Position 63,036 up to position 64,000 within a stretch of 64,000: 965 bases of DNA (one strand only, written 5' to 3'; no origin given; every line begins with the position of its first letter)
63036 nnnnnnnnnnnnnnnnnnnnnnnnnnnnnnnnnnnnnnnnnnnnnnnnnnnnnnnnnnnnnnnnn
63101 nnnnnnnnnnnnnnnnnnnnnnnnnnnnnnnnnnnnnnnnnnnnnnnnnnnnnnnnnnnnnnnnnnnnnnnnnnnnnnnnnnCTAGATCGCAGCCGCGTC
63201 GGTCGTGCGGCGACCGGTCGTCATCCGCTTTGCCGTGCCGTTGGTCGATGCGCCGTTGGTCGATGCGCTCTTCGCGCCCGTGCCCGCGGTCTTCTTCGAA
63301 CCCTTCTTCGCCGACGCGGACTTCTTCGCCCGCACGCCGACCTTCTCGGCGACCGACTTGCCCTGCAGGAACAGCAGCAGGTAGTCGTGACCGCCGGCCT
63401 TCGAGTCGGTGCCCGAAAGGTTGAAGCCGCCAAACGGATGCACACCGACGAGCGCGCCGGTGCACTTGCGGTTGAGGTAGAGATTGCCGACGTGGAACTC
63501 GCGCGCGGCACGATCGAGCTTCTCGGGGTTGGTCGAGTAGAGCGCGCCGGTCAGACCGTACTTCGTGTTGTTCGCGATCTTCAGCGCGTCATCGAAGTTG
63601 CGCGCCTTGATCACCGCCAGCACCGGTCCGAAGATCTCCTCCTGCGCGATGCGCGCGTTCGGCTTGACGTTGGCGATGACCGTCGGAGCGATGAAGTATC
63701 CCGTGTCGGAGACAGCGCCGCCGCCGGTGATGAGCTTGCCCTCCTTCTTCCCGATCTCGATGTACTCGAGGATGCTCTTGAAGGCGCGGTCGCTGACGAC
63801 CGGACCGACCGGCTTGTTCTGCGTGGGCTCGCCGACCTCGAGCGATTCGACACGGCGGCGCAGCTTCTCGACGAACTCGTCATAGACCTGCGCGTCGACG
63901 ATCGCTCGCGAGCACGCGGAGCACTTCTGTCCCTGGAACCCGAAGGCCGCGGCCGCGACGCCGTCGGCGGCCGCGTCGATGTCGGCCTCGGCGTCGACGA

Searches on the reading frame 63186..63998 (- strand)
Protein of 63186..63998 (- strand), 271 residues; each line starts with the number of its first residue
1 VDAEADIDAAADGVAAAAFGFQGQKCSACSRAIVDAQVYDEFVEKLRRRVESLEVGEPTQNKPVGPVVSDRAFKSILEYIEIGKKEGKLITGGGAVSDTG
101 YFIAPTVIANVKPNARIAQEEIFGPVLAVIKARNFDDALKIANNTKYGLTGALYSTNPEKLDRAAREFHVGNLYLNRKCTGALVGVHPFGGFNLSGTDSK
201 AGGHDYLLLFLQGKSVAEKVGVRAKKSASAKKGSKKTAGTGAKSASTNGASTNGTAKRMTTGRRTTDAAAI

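Call 53: search_protein_families(library=pfam, proteins=[window:63186-63998:-], max_evalue=0.001)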
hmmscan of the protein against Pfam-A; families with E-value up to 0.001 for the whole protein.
window:63186-63998:- (271 aa): 1 family
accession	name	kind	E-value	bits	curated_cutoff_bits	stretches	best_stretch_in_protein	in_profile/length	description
PF00171.27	Aldedh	-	5.1e-69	233.4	23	1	1-216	244-461/461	Aldehyde dehydrogenase family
